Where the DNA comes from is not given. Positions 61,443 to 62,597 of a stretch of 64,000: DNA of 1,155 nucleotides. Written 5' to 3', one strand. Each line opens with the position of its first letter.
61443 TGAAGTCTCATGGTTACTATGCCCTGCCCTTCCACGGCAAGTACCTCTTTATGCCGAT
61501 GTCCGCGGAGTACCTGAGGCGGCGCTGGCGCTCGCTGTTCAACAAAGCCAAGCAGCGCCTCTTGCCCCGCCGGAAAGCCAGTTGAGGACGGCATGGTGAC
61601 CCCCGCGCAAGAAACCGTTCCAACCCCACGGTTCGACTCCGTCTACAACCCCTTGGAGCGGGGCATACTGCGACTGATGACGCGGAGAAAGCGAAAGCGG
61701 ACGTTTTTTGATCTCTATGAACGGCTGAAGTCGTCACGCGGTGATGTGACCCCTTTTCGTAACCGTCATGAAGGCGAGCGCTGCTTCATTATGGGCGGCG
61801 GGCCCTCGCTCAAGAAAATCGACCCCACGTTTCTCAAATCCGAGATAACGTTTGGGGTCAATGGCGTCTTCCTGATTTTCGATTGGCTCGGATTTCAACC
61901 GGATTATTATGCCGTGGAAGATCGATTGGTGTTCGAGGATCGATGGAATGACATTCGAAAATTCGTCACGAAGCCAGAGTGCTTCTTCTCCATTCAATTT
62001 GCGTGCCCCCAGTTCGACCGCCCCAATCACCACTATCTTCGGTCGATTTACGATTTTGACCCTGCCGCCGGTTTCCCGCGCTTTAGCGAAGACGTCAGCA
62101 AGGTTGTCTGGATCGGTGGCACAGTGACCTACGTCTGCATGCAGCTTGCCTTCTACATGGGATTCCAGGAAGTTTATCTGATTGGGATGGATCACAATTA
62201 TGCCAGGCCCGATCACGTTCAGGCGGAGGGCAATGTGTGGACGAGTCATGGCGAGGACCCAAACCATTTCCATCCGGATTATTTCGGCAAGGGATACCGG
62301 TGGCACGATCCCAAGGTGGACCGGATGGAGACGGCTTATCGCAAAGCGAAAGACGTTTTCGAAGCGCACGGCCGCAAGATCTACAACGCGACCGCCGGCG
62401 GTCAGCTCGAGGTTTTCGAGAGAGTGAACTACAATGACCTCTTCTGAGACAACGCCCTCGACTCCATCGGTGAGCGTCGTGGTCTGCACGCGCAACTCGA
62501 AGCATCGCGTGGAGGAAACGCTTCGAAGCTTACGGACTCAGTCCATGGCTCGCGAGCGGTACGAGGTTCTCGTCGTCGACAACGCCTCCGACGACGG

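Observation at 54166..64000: ABC-transporter-dependent glycan cluster with three FkbM methyltransferases, an MptE-like protein and a Wzt carrying a C-terminal binding domain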

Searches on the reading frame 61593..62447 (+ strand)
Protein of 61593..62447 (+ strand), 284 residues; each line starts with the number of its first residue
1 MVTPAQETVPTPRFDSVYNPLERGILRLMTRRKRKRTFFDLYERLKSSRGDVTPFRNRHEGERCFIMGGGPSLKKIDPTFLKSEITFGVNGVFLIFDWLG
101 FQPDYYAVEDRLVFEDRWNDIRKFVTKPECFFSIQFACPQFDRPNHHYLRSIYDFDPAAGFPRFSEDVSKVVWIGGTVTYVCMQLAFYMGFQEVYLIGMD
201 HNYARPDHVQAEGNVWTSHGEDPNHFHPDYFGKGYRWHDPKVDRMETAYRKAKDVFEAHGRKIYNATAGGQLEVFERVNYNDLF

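Call 6: search_protein_families(library=pfam, proteins=[window:61593-62447:+], max_evalue=0.01)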
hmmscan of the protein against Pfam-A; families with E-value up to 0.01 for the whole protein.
window:61593-62447:+ (284 aa): 1 family
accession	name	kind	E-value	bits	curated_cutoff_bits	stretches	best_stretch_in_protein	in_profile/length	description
PF01973.23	MptE-like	-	1.9e-13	51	34.6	1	49-204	11-169/171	6-hydroxymethylpterin diphosphokinase MptE-like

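Call 11: find_homologous_proteins(query=window:61593-62447:+, max_evalue=0.001)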
Query window:61593-62447:+ (284 aa): 1364 proteins with E <= 0.001 among 1595 candidates; the best 120 are listed.
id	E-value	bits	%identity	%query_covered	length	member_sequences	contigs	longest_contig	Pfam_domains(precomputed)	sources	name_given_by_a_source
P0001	2.7e-200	682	100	100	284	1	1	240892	PF01973.24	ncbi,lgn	ncbi:MAG: DUF115 domain-containing protein [Sumerlaeia bacterium]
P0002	4.0e-127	442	65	96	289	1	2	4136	PF01973.24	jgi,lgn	jgi:hypothetical protein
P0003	1.4e-125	437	66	95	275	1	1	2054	PF01973.24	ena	-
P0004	2.4e-125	436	67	95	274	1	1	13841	PF01973.24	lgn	-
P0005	1.3e-124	433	65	96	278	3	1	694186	PF01973.24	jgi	jgi:hypothetical protein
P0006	6.2e-124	431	65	95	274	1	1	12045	PF01973.24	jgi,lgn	-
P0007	6.7e-124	431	66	96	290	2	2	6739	PF01973.24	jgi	jgi:hypothetical protein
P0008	2.5e-123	429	65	94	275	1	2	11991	PF01973.24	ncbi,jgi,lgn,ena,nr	ncbi:MAG: hypothetical protein DRR42_10185 [Gammaproteobacteria bacterium]|nr:MAG: hypothetical prot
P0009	7.5e-123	428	66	94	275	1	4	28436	PF01973.24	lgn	-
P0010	2.4e-122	426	64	96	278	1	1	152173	PF01973.24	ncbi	-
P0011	1.2e-121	424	66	95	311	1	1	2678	PF01973.24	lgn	-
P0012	2.1e-121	423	64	96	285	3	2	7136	PF01973.24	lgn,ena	-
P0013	2.5e-120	419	62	95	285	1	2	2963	PF01973.24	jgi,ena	-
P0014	1.1e-119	417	62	96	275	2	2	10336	PF01973.24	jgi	jgi:hypothetical protein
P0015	9.1e-119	414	63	94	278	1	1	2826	PF01973.24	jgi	jgi:hypothetical protein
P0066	9.1e-84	299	53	95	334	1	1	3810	PF01973.24,PF27901.1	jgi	jgi:hypothetical protein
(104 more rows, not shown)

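Call 12: find_encoding_contigs(protein=P0001, flank=10000, max_places=4)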
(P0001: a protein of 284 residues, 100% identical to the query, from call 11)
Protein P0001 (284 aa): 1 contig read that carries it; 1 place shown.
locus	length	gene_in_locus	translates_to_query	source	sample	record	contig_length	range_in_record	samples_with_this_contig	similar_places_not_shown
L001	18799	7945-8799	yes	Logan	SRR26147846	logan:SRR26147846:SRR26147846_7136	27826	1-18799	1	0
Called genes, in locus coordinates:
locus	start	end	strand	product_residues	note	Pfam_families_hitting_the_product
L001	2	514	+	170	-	?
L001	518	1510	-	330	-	PF00535:Glycos_transf_2, PF10111:Glyco_tranf_2_2, PF13641:Glyco_tranf_2_3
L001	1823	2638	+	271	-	PF01061:ABC2_membrane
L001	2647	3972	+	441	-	PF00005:ABC_tran, PF14524:Wzt_C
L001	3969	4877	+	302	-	PF05050:Methyltransf_21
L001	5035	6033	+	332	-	PF01408:GFO_IDH_MocA, PF22725:GFO_IDH_MocA_C3 (weak)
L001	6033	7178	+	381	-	PF01370:Epimerase, PF04321:RmlD_sub_bind, PF07993:NAD_binding_4 (faint), PF16363:GDP_Man_Dehyd (weak)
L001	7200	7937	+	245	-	PF05050:Methyltransf_21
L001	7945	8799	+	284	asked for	PF01973:MptE-like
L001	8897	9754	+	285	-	PF00535:Glycos_transf_2, PF10111:Glyco_tranf_2_2 (weak), PF13641:Glyco_tranf_2_3 (weak)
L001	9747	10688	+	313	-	PF08241:Methyltransf_11, PF13649:Methyltransf_25 (weak)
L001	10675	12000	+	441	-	-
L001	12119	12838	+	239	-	PF02348:CTP_transf_3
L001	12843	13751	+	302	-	PF13641:Glyco_tranf_2_3, PF00535:Glycos_transf_2, PF10111:Glyco_tranf_2_2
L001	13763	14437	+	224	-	PF04199:Cyclase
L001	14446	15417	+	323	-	PF00389:2-Hacid_dh, PF02826:2-Hacid_dh_C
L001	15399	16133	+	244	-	PF00106:adh_short, PF01370:Epimerase, PF08659:KR (weak), PF13561:adh_short_C2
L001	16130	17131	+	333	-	PF13641:Glyco_tranf_2_3, PF00535:Glycos_transf_2, PF10111:Glyco_tranf_2_2 (faint), PF13632:Glyco_trans_2_3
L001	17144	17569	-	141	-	PF14237:GYF_2, PF10601:zf-LITAF-like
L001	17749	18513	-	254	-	PF02527:GidB, PF13847:Methyltransf_31 (weak)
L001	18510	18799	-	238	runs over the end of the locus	PF00535:Glycos_transf_2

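Call 15: search_protein_families(library=ncbifam, proteins=[window:61593-62447:+, L001:9747-10688:+], max_evalue=0.001)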
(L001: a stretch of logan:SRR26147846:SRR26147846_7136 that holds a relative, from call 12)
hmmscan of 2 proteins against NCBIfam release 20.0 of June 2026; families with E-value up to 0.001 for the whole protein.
window:61593-62447:+ (284 aa): 0 families

L001:9747-10688:+ (313 aa): 6 families
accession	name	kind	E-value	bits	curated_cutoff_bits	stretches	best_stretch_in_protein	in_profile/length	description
NF041255.1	mycofact_MftM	equivalog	8.9e-08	31.8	200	0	48-86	131-169/289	mycofactocin oligosaccharide methyltransferase MftM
NF043040.1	corrin_prot_MT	hypoth_equivalog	1.8e-07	30.8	180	0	54-86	38-71/216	corrinoid protein-associated methyltransferase CpaM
TIGR01983.1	UbiG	equivalog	6e-06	25.7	102.95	0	57-95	50-88/228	bifunctional 2-polyprenyl-6-hydroxyphenol methylase/3-demethylubiquinol 3-O-methyltransferase UbiG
NF001241.0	PRK00216.1-2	equivalog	0.00037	20.2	327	1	53-223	48-147/231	demethylmenaquinone methyltransferase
NF045667.1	MTase_DVU1556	equivalog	0.00083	18.9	155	0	50-86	16-53/213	DVU_1556 family methyltransferase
TIGR02021.1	BchM-ChlM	equivalog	0.00088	18.7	158.9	0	54-86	52-84/218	magnesium protoporphyrin IX methyltransferase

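Call 16: search_protein_families(library=ncbifam, proteins=[L001:10675-12000:+, L001:12119-12838:+, L001:12843-13751:+, L001:13763-14437:+, L001:14446-15417:+, L001:15399-16133:+, L001:16130-17131:+], max_evalue=0.001)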
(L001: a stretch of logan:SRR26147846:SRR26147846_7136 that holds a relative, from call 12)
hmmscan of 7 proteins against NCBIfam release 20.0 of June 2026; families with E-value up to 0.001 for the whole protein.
L001:10675-12000:+ (441 aa): 1 family
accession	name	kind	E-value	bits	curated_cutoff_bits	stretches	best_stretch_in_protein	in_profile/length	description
NF046086.1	BFO_1060_trans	domain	9.7e-08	31.5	200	1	310-413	253-359/365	BFO_1060 family glycosyltransferase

L001:12119-12838:+ (239 aa): 5 families
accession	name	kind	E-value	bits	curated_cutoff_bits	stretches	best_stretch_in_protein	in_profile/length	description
TIGR03584.1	PseF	equivalog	1.1e-14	54.6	205.7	1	12-227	2-220/222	pseudaminic acid cytidylyltransferase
NF003950.0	PRK05450.1-3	subfamily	6.6e-07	28.9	234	1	11-134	4-122/248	3-deoxy-manno-octulosonate cytidylyltransferase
NF009905.0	PRK13368.1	subfamily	2.2e-06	27.2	255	1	10-130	3-115/243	3-deoxy-manno-octulosonate cytidylyltransferase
NF003952.0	PRK05450.1-5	subfamily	6.7e-06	25.4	193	1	10-151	3-131/250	3-deoxy-manno-octulosonate cytidylyltransferase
NF003948.0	PRK05450.1-1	equivalog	0.00094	18.4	281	0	9-133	5-124/248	3-deoxy-manno-octulosonate cytidylyltransferase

L001:12843-13751:+ (302 aa): 20 families
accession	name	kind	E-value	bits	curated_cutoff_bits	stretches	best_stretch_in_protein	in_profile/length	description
NF041875.1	EPS_EpsD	equivalog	2.7e-18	66.5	370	1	13-228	2-232/325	exopolysaccharide biosynthesis glycosyltransferase EpsD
TIGR04283.1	glyco_like_mftF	equivalog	2.7e-18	66.4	182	1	13-127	2-112/221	TIGR04283 family arsenosugar biosynthesis glycosyltransferase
NF010496.0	PRK13915.1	equivalog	1.2e-13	50.8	262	1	11-124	32-154/307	glucosyl-3-phosphoglycerate synthase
TIGR03965.1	mycofact_glyco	equivalog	4.7e-12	45.5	280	1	5-218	69-292/467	mycofactocin biosynthesis glycosyltransferase MftF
TIGR03937.1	PgaC_IcaA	equivalog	1.8e-11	43.6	422.3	1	7-126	42-164/407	poly-beta-1,6-N-acetyl-D-glucosamine synthase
NF007482.0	PRK10073.1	equivalog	1.5e-10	40.6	423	1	8-93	4-92/334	glycosyltransferase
NF038302.1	EPS_HpsE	equivalog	7.3e-09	35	300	1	13-58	4-52/307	hormogonium polysaccharide biosynthesis glycosyltransferase HpsE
NF050819.1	PolSacchBiosHfsG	equivalog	8.9e-09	34.9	500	1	9-226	11-236/302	polysaccharide biosynthesis protein HfsG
NF038299.1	EPS_HpsN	equivalog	2e-07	30.3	425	1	10-148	1-142/317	hormogonium polysaccharide biosynthesis glycosyltransferase HpsN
NF050050.1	ProtGlycPglI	equivalog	7.6e-07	28.8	500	1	10-92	2-89/306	GalNAc(5)-diNAcBac-PP-undecaprenol beta-1,3-glucosyltransferase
NF041391.1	DPhHxTase_Halo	equivalog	1.7e-06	27.2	375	1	18-108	3-93/213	dolichyl-phosphate hexose transferase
TIGR04182.1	glyco_TIGR04182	equivalog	2.5e-06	27.1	325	1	13-111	3-96/293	S-layer glycoprotein N-glycosyltransferase AglJ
NF007986.1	PRK10714.1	equivalog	1.6e-05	24.1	529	1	11-60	7-59/316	undecaprenyl-phosphate 4-deoxy-4-formamido-L-arabinose transferase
NF053739.1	GlytfEpsEBac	equivalog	2e-05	23.7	450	1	10-121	1-116/265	glycosyltransferase EpsE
NF058614.1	PPMAGASynPpgS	equivalog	2.2e-05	24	370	1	14-86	4-72/226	polyprenyl-phospho-N-acetylgalactosaminyl synthase PpgS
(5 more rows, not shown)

L001:13763-14437:+ (224 aa): 1 family
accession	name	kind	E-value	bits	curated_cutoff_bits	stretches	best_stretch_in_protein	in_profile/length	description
TIGR03035.1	trp_arylform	equivalog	2.9e-29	102.5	223.05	1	9-214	3-203/206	arylformamidase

L001:14446-15417:+ (323 aa): 21 families
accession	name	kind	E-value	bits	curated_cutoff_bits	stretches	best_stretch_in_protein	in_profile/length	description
TIGR01327.1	PGDH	equivalog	1.7e-34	119.5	454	1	60-304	49-288/525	phosphoglycerate dehydrogenase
NF009714.1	PRK13243.1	equivalog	6.7e-33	114.4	455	1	60-314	54-310/332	glyoxylate reductase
NF006263.0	PRK08410.1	equivalog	1e-29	104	389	1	63-313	53-303/311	D-2-hydroxyacid dehydrogenase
NF005069.0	PRK06487.1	equivalog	1.7e-28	99.6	448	1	53-299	49-293/320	2-hydroxyacid dehydrogenase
NF008759.0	PRK11790.1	equivalog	2.2e-25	89.2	404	1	41-293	43-293/410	phosphoglycerate dehydrogenase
NF041369.1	Dhydh_Halo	equivalog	4.2e-24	85.3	400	1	82-313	64-291/305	D-2-hydroxyacid dehydrogenase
NF005750.0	PRK07574.1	equivalog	2.7e-21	76.1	329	1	63-282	104-324/386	NAD-dependent formate dehydrogenase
NF011938.0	PRK15409.1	equivalog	2.3e-19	69.6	492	1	52-281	45-275/324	glyoxylate/hydroxypyruvate reductase GhrB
NF005387.0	PRK06932.1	equivalog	8.4e-18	64.4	492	1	60-276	52-267/314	2-hydroxyacid dehydrogenase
NF001309.0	PRK00257.1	equivalog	4.5e-17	62.1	434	1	37-274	26-239/379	4-phosphoerythronate dehydrogenase PdxB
NF000492.1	vanH_gen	exception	1.9e-15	56.8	540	1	73-272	66-255/312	D-lactate dehydrogenase VanH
NF006374.0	PRK08605.1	subfamily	6.1e-15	55.1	356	1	74-273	70-267/332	D-lactate dehydrogenase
NF009127.0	PRK12480.1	equivalog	4.4e-13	48.9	579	1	74-272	70-264/330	D-lactate dehydrogenase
NF000151.1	vanH-Ac1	exception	1.7e-12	47.3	750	1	76-272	105-291/351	D-lactate dehydrogenase VanH-Ac1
NF000112.1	vanH-Amyco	exception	1.9e-12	47.1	625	1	74-295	96-318/348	VanH-AOV family D-lactate dehydrogenase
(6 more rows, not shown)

L001:15399-16133:+ (244 aa): 232 families (the best 25 are shown)
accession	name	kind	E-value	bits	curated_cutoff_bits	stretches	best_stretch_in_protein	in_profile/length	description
NF005559.1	PRK07231.1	subfamily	4.9e-56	190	215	1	3-236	6-247/249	glucose 1-dehydrogenase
NF005067.0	PRK06484.1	equivalog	9e-49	166.4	713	1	4-235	12-250/524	short chain dehydrogenase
NF009466.0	PRK12826.1-2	subfamily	1.8e-48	165.1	222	1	3-235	5-243/248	3-oxoacyl-ACP reductase FabG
NF052558.1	MBtsdlDhBudC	equivalog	2.1e-48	165.1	270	1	4-240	6-245/250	meso-2,3-butanediol dehydrogenase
NF005007.0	PRK06398.1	equivalog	8.4e-46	156.2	341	1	4-239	10-248/259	aldose dehydrogenase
NF005309.0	PRK06841.1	subfamily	1.2e-45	156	286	1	3-235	17-251/255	GolD/DthD family dehydrogenase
NF006493.1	PRK08936.1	subfamily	6.8e-44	150.1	420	1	4-236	10-250/261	glucose-1-dehydrogenase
NF004791.0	PRK06138.1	equivalog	1.2e-43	149.2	312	1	4-236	8-249/252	SDR family oxidoreductase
NF005681.0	PRK07478.1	subfamily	3.6e-43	147.8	267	1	3-237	8-250/254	SDR family oxidoreductase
NF006074.0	PRK08220.1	equivalog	8.3e-43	146.8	312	1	3-235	10-246/251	2,3-dihydro-2,3-dihydroxybenzoate dehydrogenase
NF004818.0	PRK06172.1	equivalog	1.8e-42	145.5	336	1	4-236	10-250/253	SDR family oxidoreductase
NF005469.0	PRK07063.1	equivalog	2.9e-42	145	306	1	4-241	10-259/260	SDR family oxidoreductase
NF005893.0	PRK07856.1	equivalog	1.6e-41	142.3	255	1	3-235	11-240/255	SDR family oxidoreductase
NF006598.0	PRK09135.1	equivalog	9.8e-41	140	288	1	2-235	7-244/249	pteridine reductase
NF006693.0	PRK09242.1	equivalog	2.1e-40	138.5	328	1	3-236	12-253/258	SDR family oxidoreductase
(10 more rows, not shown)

L001:16130-17131:+ (333 aa): 21 families
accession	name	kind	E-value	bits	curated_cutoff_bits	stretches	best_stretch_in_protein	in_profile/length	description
NF007482.0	PRK10073.1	equivalog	8.2e-13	48.1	423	1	9-115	5-109/334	glycosyltransferase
NF041875.1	EPS_EpsD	equivalog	1.3e-12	47.8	370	1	12-125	1-110/325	exopolysaccharide biosynthesis glycosyltransferase EpsD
TIGR03937.1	PgaC_IcaA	equivalog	3.2e-12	46.1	422.3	1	7-122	42-156/407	poly-beta-1,6-N-acetyl-D-glucosamine synthase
TIGR03469.1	HpnB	hypoth_equivalog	4.4e-12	45.7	379.25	1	9-126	43-170/386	hopene-associated glycosyltransferase HpnB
TIGR03965.1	mycofact_glyco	equivalog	5.5e-12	45.3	280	1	5-228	69-281/467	mycofactocin biosynthesis glycosyltransferase MftF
NF047683.1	TeichurnBiosyTuaG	equivalog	1.2e-09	38.1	400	1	8-122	4-117/252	teichuronic acid biosynthesis protein TuaG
TIGR04283.1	glyco_like_mftF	equivalog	3.6e-09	36.5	182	1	12-132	1-113/221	TIGR04283 family arsenosugar biosynthesis glycosyltransferase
NF041394.1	GtaseAglG_Halo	equivalog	1.3e-07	31.2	440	1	20-124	13-115/304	glucosyl-dolichyl phosphate glucuronosyltransferase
TIGR03111.1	glyc2_xrt_Gpos1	hypoth_equivalog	1.3e-07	30.8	363.95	1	8-124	47-164/439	TIGR03111 family XrtG-associated glycosyltransferase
NF050050.1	ProtGlycPglI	equivalog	1.8e-06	27.5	500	1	10-117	2-109/306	GalNAc(5)-diNAcBac-PP-undecaprenol beta-1,3-glucosyltransferase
TIGR04009.1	wcaE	equivalog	2e-05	24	369.2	1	12-102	6-94/248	colanic acid biosynthesis glycosyltransferase WcaE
TIGR04242.1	nodulat_NodC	equivalog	2.2e-05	23.6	550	1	7-129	45-168/395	chitooligosaccharide synthase NodC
NF007453.0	PRK10018.1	equivalog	0.00011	22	382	1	9-117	5-112/280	colanic acid biosynthesis glycosyltransferase WcaA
TIGR04017.1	WcaA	equivalog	0.00013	21.7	495.75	1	8-117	3-111/279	colanic acid biosynthesis glycosyltransferase WcaA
NF038302.1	EPS_HpsE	equivalog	0.00013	21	300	1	13-122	4-117/307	hormogonium polysaccharide biosynthesis glycosyltransferase HpsE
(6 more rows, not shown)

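Call 18: search_solved_structures(query=window:61593-62447:+, max_evalue=1, show_alignments=2)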
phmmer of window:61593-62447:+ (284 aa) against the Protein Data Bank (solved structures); distinct sequences matched with E-value up to 1: 3.
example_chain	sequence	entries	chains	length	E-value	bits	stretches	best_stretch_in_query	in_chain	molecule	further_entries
9i05_Ay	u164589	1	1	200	0.025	16.9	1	166-239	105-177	bL36m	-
9g6k_LF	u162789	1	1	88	0.077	15.3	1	173-239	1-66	bL36m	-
2i0z_A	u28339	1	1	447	0.76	12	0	60-105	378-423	NAD(FAD)-utilizing dehydrogenases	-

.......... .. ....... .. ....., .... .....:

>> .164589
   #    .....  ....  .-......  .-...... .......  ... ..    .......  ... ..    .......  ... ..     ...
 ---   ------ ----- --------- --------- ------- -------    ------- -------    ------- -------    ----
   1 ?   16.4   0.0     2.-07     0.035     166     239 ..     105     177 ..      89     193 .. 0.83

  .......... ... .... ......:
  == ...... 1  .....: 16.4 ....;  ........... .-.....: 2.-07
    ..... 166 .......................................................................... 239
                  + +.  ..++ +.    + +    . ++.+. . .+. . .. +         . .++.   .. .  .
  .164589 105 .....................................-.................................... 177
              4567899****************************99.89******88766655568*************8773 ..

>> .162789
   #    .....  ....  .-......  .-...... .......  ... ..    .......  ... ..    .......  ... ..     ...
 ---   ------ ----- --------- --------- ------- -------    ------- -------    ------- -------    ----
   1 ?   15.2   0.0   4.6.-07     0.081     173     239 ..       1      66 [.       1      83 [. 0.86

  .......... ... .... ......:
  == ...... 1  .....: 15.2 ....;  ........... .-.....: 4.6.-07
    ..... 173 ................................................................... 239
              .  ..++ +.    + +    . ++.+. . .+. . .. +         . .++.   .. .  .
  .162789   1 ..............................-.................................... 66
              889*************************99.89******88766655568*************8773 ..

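Call 19: search_solved_structures(query=L001:10675-12000:+, max_evalue=1, show_alignments=2)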
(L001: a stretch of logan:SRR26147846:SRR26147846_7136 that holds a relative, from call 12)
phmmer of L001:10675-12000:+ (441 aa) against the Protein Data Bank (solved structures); distinct sequences matched with E-value up to 1: 0.
